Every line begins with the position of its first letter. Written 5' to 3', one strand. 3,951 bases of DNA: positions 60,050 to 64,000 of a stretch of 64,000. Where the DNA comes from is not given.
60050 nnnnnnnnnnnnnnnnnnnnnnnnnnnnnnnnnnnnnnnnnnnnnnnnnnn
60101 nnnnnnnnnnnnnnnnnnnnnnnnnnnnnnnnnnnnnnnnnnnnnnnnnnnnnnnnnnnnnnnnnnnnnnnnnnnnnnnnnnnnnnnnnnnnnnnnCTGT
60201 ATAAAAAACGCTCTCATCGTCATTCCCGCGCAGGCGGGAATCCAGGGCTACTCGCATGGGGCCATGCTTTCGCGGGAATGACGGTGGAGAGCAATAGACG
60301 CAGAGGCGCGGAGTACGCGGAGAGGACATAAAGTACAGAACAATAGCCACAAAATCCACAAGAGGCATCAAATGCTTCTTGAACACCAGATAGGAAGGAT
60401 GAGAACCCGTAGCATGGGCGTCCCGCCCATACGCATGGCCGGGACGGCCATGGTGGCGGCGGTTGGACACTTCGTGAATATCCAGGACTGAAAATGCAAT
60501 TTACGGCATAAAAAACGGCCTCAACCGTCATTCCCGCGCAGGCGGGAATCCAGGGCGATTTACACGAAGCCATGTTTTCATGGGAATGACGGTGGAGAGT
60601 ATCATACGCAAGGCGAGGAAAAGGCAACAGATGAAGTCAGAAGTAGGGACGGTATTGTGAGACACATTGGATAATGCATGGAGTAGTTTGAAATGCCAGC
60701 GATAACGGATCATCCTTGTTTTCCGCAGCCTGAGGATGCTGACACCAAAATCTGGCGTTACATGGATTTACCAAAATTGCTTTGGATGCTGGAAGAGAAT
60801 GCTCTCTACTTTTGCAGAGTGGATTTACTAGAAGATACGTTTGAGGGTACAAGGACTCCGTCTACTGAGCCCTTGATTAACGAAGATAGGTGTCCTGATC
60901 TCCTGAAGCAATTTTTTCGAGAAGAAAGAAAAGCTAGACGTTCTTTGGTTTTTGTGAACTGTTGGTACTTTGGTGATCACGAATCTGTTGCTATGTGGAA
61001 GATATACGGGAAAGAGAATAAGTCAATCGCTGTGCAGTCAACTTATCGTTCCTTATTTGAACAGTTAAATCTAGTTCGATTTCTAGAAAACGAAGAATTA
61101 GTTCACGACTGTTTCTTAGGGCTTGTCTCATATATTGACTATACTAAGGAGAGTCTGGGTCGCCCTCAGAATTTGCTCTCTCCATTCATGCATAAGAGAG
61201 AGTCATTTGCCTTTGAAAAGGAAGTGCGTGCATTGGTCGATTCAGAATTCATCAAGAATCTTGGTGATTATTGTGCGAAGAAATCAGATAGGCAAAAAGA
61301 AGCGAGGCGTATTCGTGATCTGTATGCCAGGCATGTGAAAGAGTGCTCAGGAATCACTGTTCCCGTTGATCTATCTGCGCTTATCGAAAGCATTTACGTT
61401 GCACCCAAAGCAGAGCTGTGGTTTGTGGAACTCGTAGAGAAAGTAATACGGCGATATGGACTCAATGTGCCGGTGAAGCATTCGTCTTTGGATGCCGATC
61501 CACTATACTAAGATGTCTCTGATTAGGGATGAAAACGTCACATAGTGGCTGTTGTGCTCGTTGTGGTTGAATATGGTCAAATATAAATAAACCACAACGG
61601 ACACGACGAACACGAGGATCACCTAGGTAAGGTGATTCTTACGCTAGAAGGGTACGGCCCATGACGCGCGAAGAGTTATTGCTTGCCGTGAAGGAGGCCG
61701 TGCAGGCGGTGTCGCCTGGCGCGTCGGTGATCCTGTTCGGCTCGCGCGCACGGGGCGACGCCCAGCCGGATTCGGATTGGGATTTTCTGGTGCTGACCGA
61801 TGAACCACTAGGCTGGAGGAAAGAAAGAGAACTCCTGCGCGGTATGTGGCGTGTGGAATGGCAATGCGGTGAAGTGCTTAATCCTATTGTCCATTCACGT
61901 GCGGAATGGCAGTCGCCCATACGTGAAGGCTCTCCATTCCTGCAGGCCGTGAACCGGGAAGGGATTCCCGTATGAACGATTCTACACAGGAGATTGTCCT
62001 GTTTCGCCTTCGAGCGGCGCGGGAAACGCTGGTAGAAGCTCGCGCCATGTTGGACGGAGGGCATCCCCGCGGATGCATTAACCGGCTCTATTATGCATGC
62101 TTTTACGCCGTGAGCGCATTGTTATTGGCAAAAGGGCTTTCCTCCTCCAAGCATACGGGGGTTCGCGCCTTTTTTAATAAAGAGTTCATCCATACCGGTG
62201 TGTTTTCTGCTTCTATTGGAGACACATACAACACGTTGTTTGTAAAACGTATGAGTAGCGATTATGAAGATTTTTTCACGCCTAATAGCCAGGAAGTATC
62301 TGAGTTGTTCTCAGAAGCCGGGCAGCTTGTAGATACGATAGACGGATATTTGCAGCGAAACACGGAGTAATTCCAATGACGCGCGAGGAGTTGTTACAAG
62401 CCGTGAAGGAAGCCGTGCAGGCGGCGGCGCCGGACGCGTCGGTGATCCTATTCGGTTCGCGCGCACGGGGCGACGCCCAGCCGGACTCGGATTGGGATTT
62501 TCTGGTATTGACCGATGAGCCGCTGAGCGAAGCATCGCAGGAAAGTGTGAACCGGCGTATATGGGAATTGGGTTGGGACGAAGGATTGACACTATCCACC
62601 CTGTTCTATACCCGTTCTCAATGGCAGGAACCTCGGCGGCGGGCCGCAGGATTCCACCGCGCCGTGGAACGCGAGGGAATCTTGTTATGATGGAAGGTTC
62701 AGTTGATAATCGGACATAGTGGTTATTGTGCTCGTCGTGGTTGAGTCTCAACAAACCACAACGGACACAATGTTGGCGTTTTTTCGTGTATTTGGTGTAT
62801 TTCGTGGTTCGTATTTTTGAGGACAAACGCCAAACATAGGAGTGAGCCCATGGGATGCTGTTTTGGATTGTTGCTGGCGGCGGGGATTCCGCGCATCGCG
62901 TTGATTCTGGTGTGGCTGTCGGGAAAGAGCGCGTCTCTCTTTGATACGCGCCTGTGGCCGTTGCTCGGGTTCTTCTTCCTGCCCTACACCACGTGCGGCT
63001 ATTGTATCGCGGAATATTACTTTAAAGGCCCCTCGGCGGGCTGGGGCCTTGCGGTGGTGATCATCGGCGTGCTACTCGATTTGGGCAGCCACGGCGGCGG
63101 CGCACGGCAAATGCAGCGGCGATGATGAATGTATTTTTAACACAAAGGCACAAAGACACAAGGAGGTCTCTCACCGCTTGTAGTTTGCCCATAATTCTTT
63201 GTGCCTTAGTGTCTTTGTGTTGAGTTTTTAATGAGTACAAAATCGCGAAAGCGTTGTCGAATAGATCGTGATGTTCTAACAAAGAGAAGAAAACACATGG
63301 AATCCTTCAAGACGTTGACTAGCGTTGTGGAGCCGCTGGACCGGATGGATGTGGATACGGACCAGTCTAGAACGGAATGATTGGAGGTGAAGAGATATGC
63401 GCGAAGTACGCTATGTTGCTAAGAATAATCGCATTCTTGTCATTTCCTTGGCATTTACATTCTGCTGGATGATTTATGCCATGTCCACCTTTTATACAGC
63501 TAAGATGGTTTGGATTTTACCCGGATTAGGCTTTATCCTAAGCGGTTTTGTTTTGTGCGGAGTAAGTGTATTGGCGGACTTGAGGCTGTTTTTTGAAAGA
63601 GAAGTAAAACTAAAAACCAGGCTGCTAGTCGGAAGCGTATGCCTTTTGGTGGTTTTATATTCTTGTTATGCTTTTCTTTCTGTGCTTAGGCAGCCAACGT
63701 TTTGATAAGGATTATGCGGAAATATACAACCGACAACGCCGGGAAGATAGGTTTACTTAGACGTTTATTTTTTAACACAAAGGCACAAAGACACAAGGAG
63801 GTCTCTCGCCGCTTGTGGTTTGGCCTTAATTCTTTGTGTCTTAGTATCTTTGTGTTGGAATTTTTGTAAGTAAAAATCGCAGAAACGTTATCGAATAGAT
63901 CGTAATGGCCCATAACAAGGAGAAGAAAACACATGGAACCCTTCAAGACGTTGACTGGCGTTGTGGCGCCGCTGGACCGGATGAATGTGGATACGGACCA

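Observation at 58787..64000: leuC and leuD are separated by a ~3.7-kb accretion hotspot that keeps regenerating the gene ends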

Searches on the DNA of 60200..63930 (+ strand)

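Call 82: search_dna_similar(query=window:60200-63930:+, collection=plasmids, mode=distant, max_rows=8)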
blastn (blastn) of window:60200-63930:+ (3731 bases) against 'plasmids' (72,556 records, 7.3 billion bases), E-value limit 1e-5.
No match.

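Call 83: search_dna_similar(query=window:60200-63930:+, collection=phages, mode=distant, max_rows=8)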
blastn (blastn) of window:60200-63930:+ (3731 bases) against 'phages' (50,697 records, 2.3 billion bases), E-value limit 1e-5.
No match.

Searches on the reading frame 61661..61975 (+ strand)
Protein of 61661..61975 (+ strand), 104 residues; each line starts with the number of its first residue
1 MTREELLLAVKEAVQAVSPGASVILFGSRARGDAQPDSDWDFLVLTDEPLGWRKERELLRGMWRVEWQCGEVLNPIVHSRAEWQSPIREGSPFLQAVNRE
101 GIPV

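Call 9: search_protein_families(library=pfam, proteins=[window:61661-61975:+], max_evalue=0.01)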
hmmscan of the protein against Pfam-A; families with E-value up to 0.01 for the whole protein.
window:61661-61975:+ (104 aa): 3 families
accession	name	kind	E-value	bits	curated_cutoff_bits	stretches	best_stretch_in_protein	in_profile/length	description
PF01909.29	NTP_transf_2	-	3.4e-11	43.8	21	1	10-66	4-60/93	Nucleotidyltransferase domain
PF18765.7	Polbeta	-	3.1e-08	34.1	26.9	1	22-59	15-52/93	Polymerase beta, Nucleotidyltransferase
PF22600.2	MTPAP-like_central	-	0.001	19.6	27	1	2-49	21-68/139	Poly(A) RNA polymerase, mitochondrial-like, central palm domain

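Call 56: search_protein_families(library=ncbifam, proteins=[window:61661-61975:+], max_evalue=0.01)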
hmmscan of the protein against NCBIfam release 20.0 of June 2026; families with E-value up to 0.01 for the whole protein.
window:61661-61975:+ (104 aa): 5 families
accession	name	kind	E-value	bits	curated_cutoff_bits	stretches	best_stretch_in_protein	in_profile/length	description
NF047752.1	MntA_antitoxin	equivalog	1.3e-08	34.7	60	1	22-53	9-37/106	type VII toxin-antitoxin system MntA family adenylyltransferase antitoxin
NF051895.1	anti_phage_HalB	equivalog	2.1e-06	27.5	190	1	23-48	2-27/211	anti-phage Hailong system nucleotidyltransferase HalB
NF012212.1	ANT_9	subfamily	0.00025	20.4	340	1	22-66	23-67/249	aminoglycoside nucleotidyltransferase ANT(9)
NF010309.0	PRK13746.1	subfamily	0.0058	16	193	1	22-65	30-73/263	aminoglycoside adenylyltransferase family protein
NF003347.0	PRK04374.1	equivalog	0.0062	14.7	1567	1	18-82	70-133/869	[protein-PII] uridylyltransferase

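Call 57: search_protein_families(library=padloc, proteins=[window:61661-61975:+], max_evalue=0.01)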
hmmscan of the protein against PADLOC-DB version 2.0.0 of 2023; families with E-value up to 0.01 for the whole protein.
window:61661-61975:+ (104 aa): 9 families
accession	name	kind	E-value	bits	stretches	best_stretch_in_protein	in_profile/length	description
PDLC04903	PDC-S09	-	2e-14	51.8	1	21-102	27-106/108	-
PDLC04907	PDC-S09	-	1.9e-11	42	1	11-103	18-113/114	-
PDLC04368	PDC-M05A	-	2e-09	35.6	1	14-99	100-182/201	-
PDLC04904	PDC-S09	-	3.4e-07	28.4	1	21-48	26-53/104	-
PDLC04902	PDC-S09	-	6.5e-07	27.6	1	22-48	23-49/97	-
PDLC04372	PDC-M05A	-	1.4e-06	26.7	1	10-97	65-149/167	-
PDLC04369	PDC-M05A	-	4.5e-06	24.4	1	5-98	90-177/201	-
PDLC04906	PDC-S09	-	0.00022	19.5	1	22-48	26-52/98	-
PDLC04778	PDC-M70A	-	0.0046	14.3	1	14-47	40-74/355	-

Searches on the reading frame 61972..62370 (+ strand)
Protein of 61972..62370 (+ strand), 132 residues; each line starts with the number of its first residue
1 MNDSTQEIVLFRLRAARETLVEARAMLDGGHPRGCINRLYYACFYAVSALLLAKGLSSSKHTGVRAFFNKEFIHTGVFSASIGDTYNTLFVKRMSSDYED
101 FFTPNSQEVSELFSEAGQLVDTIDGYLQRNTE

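Call 9: search_protein_families(library=pfam, proteins=[window:61972-62370:+], max_evalue=0.01)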
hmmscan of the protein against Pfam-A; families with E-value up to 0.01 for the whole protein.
window:61972-62370:+ (132 aa): 1 family
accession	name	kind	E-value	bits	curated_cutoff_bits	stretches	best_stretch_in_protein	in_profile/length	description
PF05168.19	HEPN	-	1.2e-15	58.1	22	1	11-123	3-114/117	HEPN domain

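Call 56: search_protein_families(library=ncbifam, proteins=[window:61972-62370:+], max_evalue=0.01)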
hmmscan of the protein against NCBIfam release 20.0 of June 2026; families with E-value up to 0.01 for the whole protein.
window:61972-62370:+ (132 aa): 0 families

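Call 57: search_protein_families(library=padloc, proteins=[window:61972-62370:+], max_evalue=0.01)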
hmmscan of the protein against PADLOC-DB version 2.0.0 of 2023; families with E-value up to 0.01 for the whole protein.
window:61972-62370:+ (132 aa): 0 families

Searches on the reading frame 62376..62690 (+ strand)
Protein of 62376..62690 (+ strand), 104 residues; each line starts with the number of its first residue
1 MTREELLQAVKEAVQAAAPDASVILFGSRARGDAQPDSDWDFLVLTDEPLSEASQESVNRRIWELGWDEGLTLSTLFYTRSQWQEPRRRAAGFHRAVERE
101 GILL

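Call 9: search_protein_families(library=pfam, proteins=[window:62376-62690:+], max_evalue=0.01)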
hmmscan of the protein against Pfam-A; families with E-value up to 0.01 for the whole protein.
window:62376-62690:+ (104 aa): 4 families
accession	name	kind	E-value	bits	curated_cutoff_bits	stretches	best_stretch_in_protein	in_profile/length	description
PF01909.29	NTP_transf_2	-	3.3e-13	50.3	21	1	7-71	5-67/93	Nucleotidyltransferase domain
PF18765.7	Polbeta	-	6.4e-08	33.1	26.9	1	22-57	15-50/93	Polymerase beta, Nucleotidyltransferase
PF22600.2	MTPAP-like_central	-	2.4e-05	24.9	27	1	2-61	21-79/139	Poly(A) RNA polymerase, mitochondrial-like, central palm domain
PF03445.19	DUF294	-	0.0088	16.4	21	0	6-56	35-85/138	Putative nucleotidyltransferase DUF294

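Call 56: search_protein_families(library=ncbifam, proteins=[window:62376-62690:+], max_evalue=0.01)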
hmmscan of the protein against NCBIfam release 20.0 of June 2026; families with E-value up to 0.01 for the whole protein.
window:62376-62690:+ (104 aa): 13 families
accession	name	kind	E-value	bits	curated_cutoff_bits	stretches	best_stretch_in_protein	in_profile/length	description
NF047752.1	MntA_antitoxin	equivalog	7.1e-09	35.5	60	1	22-53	9-39/106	type VII toxin-antitoxin system MntA family adenylyltransferase antitoxin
NF051895.1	anti_phage_HalB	equivalog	1.1e-06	28.5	190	1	23-49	2-28/211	anti-phage Hailong system nucleotidyltransferase HalB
NF012212.1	ANT_9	subfamily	2e-05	24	340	1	21-64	22-65/249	aminoglycoside nucleotidyltransferase ANT(9)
TIGR01693.1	UTase_glnD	equivalog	2.6e-05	22.7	519.4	1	5-74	27-96/850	[protein-PII] uridylyltransferase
NF002895.0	PRK03381.1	equivalog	0.00013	20.2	631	1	6-73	44-110/782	[protein-PII] uridylyltransferase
NF003347.0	PRK04374.1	equivalog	0.00017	19.9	1567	1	20-82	72-133/869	[protein-PII] uridylyltransferase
NF003448.0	PRK05007.1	equivalog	0.00038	18.4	1255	1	14-72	74-131/884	bifunctional uridylyltransferase/uridylyl-removing protein GlnD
NF002837.0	PRK03059.1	equivalog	0.00048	18.3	1010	1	6-74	49-115/857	[protein-PII] uridylyltransferase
NF010309.0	PRK13746.1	subfamily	0.00064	19.1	193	1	21-58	29-66/263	aminoglycoside adenylyltransferase family protein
NF002487.0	PRK01759.1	equivalog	0.00082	17.7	890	1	6-80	49-127/862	bifunctional uridylyltransferase/uridylyl-removing protein GlnD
NF001366.0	PRK00275.1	equivalog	0.00087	17.3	1299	1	9-73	66-130/895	[protein-PII] uridylyltransferase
NF045909.1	ANT_9_Ic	equivalog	0.0043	16.4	505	1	22-60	29-68/259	aminoglycoside nucleotidyltransferase ANT(9)-Ic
NF053581.1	ANT_3pp_Ic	exception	0.0087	15.6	545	1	22-62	30-70/265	aminoglycoside nucleotidyltransferase ANT(3'')-Ic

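Call 57: search_protein_families(library=padloc, proteins=[window:62376-62690:+], max_evalue=0.01)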
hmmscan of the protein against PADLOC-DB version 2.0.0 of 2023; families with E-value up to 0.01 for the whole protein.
window:62376-62690:+ (104 aa): 9 families
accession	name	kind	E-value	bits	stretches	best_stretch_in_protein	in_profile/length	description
PDLC04903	PDC-S09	-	3.7e-16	57.4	1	4-103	8-107/108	-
PDLC04907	PDC-S09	-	2.8e-12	44.8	1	5-104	12-114/114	-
PDLC04904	PDC-S09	-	7.4e-08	30.6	1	4-49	6-54/104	-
PDLC04902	PDC-S09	-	2.5e-07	28.9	1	21-50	22-51/97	-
PDLC04369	PDC-M05A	-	2.4e-06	25.3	1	4-95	89-174/201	-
PDLC04368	PDC-M05A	-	4.9e-06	24.5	1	8-98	94-181/201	-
PDLC04906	PDC-S09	-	8.7e-05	20.8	1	21-48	25-52/98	-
PDLC04778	PDC-M70A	-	0.00015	19.2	1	9-53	35-80/355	-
PDLC04905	PDC-S09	-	0.0075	14.6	1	17-50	18-52/101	-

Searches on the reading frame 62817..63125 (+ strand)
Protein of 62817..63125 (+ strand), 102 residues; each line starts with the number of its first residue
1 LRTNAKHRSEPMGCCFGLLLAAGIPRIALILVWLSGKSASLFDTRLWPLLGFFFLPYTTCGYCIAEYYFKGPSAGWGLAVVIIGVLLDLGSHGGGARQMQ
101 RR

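Call 9: search_protein_families(library=pfam, proteins=[window:62817-63125:+], max_evalue=0.01)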
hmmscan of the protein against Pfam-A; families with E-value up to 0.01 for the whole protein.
window:62817-63125:+ (102 aa): 0 families

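Call 41: find_related_loci(query=A6, collection=metagenome_contigs, flank=8000)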
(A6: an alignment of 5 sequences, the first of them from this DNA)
Query A6 (91 aa) in metagenome_contigs; peptide patterns used: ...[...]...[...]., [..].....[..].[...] (x = any residue, [..] = any of these).
495 stretches matched a pattern; 428 encode a relative of the query (tblastn E <= 1e-3); the best 80 are kept; 80 distinct loci.
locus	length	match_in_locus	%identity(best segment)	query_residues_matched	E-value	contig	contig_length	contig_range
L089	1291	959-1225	60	1-91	2e-30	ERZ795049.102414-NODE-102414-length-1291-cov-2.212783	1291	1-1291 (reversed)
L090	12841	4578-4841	59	1-90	7e-28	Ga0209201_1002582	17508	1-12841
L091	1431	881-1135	61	1-87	5e-27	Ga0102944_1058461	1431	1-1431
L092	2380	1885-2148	54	1-90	1e-25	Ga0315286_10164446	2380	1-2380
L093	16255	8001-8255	57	1-87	2e-25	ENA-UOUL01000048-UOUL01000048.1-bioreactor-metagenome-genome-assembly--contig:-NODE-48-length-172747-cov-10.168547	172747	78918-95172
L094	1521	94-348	57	1-87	1e-25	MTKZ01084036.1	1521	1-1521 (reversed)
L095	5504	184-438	57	1-87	2e-25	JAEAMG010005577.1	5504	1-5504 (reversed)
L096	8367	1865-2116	57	1-86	8e-25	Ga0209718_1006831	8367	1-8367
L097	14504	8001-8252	57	1-86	8e-25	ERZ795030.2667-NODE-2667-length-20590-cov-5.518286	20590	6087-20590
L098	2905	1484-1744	49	1-89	3e-24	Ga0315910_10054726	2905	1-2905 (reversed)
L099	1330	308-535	59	1-78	5e-24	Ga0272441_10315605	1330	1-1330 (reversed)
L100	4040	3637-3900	57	1-90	9e-24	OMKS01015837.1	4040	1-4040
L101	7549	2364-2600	48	4-83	4e-23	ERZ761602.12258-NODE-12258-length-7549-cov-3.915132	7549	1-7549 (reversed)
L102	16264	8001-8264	54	1-90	2e-24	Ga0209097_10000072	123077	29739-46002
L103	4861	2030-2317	49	1-91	5e-22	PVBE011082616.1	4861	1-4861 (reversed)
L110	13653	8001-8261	50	1-90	2e-19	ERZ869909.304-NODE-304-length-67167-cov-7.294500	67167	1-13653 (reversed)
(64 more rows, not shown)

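Call 56: search_protein_families(library=ncbifam, proteins=[window:62850-63125:+], max_evalue=0.01)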
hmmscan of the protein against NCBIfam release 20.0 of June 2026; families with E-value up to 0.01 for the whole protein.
window:62850-63125:+ (91 aa): 0 families

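Call 57: search_protein_families(library=padloc, proteins=[window:62850-63125:+], max_evalue=0.01)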
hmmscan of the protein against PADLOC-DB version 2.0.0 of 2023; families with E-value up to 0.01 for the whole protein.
window:62850-63125:+ (91 aa): 0 families

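Call 63: search_protein_families(library=pfam, proteins=[L096:2313-2765:+, L091:362-862:+, L098:162-1211:+, L110:7295-7606:+, L110:7603-7998:+, L098:1231-1455:+], max_evalue=0.001)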
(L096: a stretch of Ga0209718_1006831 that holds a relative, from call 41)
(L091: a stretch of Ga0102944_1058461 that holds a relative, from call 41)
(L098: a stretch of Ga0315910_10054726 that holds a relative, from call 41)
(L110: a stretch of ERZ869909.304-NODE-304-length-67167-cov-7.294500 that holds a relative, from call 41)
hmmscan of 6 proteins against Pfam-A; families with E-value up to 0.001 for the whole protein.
L096:2313-2765:+ (150 aa): 1 family
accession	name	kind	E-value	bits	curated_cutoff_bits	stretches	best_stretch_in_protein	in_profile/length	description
PF01797.21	Y1_Tnp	-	1e-26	93.9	23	1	5-119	2-121/121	Transposase IS200 like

L091:362-862:+ (166 aa): 1 family
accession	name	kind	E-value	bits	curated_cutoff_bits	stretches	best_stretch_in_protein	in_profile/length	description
PF01741.23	MscL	-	2.6e-37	128.3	27.4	1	3-123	1-97/123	Large-conductance mechanosensitive channel, MscL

L098:162-1211:+ (349 aa): 0 families

L110:7295-7606:+ (103 aa): 2 families
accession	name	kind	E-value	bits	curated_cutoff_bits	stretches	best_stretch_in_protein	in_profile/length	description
PF01909.29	NTP_transf_2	-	1.1e-10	42.2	21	1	9-68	3-64/93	Nucleotidyltransferase domain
PF18765.7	Polbeta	-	1.8e-07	31.6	26.9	1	21-71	14-58/93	Polymerase beta, Nucleotidyltransferase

L110:7603-7998:+ (131 aa): 1 family
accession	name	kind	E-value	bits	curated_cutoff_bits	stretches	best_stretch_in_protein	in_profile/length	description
PF05168.19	HEPN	-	5.3e-17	62.5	22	1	10-124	2-115/117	HEPN domain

L098:1231-1455:+ (74 aa): 0 families

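Call 71: list_cluster_members(proteins=[P0001, P0121, P0122, P0123, window:62850-63122:+])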
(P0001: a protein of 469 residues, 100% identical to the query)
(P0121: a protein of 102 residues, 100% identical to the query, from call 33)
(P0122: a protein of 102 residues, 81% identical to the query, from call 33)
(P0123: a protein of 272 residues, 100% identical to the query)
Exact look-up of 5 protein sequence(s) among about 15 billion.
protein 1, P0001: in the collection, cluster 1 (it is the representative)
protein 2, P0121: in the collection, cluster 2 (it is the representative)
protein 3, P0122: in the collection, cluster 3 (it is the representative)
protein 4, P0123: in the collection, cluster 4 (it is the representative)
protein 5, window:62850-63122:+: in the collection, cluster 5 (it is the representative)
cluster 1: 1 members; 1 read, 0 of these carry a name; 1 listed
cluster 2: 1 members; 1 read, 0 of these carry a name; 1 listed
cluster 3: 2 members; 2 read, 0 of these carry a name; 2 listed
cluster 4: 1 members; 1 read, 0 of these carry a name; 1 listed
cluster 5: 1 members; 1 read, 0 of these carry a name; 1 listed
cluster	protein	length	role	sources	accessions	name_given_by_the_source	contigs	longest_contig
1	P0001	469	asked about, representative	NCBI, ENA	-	-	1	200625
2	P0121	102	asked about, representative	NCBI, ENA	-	-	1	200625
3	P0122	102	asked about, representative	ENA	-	-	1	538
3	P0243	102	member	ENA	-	-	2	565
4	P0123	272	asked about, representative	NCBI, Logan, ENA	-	-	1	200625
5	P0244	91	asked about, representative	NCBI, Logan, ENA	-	-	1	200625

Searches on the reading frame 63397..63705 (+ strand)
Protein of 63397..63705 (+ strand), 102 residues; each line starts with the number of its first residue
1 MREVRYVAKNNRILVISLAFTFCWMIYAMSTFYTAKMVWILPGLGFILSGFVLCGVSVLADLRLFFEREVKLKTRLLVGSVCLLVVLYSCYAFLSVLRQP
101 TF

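Call 9: search_protein_families(library=pfam, proteins=[window:63397-63705:+], max_evalue=0.01)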
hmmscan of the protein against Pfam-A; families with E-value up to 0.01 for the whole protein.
window:63397-63705:+ (102 aa): 1 family
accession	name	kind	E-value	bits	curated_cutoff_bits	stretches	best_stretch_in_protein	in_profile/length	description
PF15338.11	TPIP1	-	0.0064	17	27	1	30-64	71-105/123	p53-regulated apoptosis-inducing protein 1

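Call 33: find_homologous_proteins(query=window:63397-63702:+, max_evalue=0.01)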
Query window:63397-63702:+ (102 aa): 2 proteins with E <= 0.01 among 6 candidates.
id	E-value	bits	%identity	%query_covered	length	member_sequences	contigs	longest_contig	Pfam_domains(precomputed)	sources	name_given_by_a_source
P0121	1.3e-58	213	100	100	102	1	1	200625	-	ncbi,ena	-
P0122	5.6e-45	170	81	100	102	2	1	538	-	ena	-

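Call 35: find_encoding_contigs(protein=P0122, flank=5000, max_places=5)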
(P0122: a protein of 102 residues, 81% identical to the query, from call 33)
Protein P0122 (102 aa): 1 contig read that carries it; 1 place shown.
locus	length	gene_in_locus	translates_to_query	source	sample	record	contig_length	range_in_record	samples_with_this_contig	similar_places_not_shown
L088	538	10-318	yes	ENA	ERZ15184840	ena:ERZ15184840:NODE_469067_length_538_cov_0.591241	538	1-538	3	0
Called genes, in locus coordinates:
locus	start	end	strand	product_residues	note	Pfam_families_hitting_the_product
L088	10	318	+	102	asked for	-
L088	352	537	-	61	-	?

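Call 56: search_protein_families(library=ncbifam, proteins=[window:63397-63705:+], max_evalue=0.01)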
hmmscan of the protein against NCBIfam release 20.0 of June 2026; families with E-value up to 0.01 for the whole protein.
window:63397-63705:+ (102 aa): 0 families

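Call 57: search_protein_families(library=padloc, proteins=[window:63397-63705:+], max_evalue=0.01)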
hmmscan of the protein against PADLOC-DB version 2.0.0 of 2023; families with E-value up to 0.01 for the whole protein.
window:63397-63705:+ (102 aa): 1 family
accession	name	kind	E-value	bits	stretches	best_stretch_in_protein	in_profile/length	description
PDLC00682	Effector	-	0.004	14.9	1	13-52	48-86/218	2TM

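Call 96: search_protein_representatives(protein=window:63397-63702:+)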
Query: 102 residues. Proteins with E-value up to 0.001 (for the whole library): 2; up to 1e-10: 1; up to 1e-30: 1. The best 2 are listed.
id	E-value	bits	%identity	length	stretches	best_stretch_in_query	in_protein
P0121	4.2e-59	213.4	100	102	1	1-102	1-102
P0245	2.2e-05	41.1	46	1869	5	58-85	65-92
